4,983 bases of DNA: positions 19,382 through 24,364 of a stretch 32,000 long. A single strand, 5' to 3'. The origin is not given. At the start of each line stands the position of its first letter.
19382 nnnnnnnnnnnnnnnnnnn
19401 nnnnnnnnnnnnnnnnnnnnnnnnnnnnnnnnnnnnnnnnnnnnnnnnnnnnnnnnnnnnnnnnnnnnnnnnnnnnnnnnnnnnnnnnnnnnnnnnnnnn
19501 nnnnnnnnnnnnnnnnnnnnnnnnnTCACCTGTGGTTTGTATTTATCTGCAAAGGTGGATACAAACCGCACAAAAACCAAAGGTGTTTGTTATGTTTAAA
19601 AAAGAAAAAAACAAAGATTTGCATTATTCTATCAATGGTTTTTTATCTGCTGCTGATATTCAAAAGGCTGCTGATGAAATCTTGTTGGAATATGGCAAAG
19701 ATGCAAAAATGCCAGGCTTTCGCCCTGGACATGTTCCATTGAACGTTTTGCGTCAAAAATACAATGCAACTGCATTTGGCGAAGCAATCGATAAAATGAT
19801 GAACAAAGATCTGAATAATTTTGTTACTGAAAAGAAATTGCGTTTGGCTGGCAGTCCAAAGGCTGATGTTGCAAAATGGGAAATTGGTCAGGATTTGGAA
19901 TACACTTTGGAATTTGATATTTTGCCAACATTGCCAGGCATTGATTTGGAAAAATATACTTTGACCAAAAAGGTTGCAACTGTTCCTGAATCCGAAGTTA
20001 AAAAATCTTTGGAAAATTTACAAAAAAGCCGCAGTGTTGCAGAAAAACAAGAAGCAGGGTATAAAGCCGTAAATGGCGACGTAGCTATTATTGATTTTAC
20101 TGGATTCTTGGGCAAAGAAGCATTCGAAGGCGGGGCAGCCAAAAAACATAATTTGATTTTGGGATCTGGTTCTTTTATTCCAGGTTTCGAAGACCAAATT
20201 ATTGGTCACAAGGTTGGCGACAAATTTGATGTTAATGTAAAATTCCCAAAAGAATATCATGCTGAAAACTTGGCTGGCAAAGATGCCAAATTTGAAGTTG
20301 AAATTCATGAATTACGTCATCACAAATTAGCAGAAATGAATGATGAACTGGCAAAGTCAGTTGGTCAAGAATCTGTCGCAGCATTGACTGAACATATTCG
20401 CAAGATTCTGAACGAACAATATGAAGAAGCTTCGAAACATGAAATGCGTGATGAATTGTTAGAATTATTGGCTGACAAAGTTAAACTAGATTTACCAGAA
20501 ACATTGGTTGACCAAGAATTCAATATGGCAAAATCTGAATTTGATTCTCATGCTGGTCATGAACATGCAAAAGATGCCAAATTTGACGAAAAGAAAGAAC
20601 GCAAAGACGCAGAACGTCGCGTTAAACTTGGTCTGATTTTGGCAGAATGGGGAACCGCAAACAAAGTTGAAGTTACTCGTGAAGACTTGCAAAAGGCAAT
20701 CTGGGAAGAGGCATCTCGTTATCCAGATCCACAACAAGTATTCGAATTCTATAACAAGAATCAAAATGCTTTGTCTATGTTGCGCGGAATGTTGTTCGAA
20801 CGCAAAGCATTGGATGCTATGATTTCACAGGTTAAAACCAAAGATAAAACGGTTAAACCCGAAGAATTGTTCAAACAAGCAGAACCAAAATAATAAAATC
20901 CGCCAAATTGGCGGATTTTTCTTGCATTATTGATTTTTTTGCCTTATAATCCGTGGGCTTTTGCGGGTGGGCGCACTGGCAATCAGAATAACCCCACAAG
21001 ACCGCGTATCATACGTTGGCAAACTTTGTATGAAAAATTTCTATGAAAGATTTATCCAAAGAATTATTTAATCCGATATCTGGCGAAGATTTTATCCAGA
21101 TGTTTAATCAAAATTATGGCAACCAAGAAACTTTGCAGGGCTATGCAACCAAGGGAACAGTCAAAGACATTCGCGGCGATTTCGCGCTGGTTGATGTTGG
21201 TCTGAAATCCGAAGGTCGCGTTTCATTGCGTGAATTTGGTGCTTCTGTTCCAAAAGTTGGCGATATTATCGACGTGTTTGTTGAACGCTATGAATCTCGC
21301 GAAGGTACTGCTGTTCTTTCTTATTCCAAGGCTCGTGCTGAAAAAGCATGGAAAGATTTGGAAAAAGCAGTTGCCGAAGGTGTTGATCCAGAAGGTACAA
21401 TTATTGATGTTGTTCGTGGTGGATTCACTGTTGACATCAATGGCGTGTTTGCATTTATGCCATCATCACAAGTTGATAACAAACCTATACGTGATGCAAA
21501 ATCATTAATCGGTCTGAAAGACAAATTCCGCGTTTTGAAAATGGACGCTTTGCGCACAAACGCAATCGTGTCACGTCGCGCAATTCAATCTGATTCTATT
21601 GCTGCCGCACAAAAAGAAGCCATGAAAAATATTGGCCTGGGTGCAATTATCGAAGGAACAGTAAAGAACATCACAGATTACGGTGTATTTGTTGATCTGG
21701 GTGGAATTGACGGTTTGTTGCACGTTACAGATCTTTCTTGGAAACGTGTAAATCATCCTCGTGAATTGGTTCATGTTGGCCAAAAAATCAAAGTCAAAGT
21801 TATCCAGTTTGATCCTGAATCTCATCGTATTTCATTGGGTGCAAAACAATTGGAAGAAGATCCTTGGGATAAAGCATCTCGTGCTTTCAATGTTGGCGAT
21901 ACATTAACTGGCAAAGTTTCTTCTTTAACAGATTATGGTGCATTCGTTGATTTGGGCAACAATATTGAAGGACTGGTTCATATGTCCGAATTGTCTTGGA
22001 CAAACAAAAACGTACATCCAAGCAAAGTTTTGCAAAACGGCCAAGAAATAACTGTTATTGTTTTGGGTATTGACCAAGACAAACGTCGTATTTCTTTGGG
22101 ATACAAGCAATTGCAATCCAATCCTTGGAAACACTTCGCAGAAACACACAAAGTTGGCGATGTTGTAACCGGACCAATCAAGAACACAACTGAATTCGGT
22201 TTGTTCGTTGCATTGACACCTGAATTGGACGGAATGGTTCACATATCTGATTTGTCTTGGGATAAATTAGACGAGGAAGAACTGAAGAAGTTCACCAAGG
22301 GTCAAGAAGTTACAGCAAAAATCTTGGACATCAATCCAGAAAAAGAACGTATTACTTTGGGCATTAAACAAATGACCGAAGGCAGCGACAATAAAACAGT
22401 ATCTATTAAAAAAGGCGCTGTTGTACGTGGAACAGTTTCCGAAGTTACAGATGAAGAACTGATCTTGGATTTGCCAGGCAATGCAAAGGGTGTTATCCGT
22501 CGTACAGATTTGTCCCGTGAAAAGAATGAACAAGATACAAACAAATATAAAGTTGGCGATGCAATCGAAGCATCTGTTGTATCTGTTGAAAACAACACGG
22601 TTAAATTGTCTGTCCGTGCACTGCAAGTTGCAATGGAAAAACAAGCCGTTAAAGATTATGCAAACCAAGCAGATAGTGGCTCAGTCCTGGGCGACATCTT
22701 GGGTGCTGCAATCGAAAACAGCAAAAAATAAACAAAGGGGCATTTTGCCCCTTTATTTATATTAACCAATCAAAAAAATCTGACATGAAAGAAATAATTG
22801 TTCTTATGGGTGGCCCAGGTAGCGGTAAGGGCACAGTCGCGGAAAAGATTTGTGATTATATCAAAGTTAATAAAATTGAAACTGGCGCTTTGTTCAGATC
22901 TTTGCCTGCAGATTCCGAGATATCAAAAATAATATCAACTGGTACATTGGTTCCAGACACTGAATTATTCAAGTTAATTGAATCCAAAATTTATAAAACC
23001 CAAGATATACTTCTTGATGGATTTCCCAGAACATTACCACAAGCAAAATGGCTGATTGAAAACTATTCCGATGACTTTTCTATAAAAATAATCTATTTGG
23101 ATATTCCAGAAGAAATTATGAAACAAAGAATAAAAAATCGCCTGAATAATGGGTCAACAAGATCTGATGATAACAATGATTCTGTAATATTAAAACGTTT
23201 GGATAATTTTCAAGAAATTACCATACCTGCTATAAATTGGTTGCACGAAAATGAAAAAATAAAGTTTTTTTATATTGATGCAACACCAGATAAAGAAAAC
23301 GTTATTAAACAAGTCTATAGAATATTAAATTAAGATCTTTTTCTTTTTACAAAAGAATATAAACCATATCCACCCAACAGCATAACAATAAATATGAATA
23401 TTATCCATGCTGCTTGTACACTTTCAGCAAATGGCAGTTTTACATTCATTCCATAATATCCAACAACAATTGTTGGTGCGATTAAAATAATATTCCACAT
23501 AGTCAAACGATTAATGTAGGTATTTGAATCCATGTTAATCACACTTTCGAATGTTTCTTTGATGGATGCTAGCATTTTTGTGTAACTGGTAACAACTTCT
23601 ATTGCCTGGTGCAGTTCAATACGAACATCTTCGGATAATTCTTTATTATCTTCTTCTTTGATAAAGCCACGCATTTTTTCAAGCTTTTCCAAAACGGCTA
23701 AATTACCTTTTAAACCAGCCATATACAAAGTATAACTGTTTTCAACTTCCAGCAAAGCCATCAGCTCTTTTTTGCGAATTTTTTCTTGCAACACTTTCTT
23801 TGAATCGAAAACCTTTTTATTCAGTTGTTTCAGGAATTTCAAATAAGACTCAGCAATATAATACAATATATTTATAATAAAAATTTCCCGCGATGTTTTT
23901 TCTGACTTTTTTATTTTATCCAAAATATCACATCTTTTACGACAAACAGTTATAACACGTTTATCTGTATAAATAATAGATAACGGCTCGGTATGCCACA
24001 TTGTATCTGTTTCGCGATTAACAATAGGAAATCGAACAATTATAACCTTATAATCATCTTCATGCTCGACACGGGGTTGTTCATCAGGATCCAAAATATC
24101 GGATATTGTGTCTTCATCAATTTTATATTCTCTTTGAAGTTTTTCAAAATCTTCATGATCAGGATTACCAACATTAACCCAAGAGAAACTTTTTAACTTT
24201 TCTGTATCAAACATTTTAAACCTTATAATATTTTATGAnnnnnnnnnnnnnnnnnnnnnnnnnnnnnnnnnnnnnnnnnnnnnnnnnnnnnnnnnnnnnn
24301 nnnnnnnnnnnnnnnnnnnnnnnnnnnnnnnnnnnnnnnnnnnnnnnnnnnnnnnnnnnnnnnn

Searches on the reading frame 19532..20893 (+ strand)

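Call 8: search_protein_families(library=pfam, proteins=[window:19532-20893:+], max_evalue=0.001)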
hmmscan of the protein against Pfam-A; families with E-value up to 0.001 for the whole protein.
window:19532-20893:+ (453 aa): 3 families
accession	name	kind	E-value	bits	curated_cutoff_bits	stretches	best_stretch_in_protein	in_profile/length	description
PF05698.19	Trigger_C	-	8.6e-31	107.6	22.7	1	281-431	1-161/162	Bacterial trigger factor protein (TF) C-terminus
PF05697.18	Trigger_N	-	2e-28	99.9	22.2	1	23-163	4-144/144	Bacterial trigger factor protein (TF)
PF00254.34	FKBP_C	-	4.8e-16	59.3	21.1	1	178-258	4-93/94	FKBP-type peptidyl-prolyl cis-trans isomerase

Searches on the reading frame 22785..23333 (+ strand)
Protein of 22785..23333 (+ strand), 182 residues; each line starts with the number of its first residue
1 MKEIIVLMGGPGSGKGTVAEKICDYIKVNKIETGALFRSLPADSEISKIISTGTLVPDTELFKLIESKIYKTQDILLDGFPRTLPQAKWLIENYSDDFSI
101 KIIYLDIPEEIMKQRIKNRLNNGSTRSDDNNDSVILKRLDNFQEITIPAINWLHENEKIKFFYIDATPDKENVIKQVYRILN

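Call 8: search_protein_families(library=pfam, proteins=[window:22785-23333:+], max_evalue=0.001)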
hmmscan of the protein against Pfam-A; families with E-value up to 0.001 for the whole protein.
window:22785-23333:+ (182 aa): 6 families
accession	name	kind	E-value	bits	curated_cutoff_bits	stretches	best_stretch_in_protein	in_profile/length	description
PF00406.28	ADK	-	2.5e-27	96.3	26.8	1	7-156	1-149/151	Adenylate kinase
PF13207.12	AAA_17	-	6.3e-19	69.1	27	1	8-133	1-134/136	AAA domain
PF13671.12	AAA_33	-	3.5e-09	37.5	27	1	5-143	2-141/143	AAA domain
PF13238.12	AAA_18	-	7.5e-06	26.9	29.4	1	5-131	1-122/128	AAA domain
PF02223.23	Thymidylate_kin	-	0.00019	21.6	27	0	102-176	121-184/185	Thymidylate kinase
PF06414.18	Zeta_toxin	-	0.00055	19.9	22.3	0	4-26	18-40/199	Zeta toxin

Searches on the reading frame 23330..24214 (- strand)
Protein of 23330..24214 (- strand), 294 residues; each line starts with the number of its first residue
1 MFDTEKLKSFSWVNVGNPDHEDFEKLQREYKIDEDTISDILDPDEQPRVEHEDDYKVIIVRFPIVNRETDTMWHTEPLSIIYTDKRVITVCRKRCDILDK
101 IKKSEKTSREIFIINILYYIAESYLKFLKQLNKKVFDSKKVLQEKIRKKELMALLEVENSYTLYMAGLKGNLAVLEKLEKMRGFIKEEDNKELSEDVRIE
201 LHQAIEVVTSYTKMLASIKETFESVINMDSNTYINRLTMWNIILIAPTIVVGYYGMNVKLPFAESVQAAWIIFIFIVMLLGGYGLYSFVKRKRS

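Call 8: search_protein_families(library=pfam, proteins=[window:23330-24214:-], max_evalue=0.001)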
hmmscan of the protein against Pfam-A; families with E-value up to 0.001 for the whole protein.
window:23330-24214:- (294 aa): 1 family
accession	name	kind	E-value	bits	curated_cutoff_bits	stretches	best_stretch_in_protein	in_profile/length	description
PF01544.23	CorA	-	3.6e-49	168.1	27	1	9-286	3-289/292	CorA-like Mg2+ transporter protein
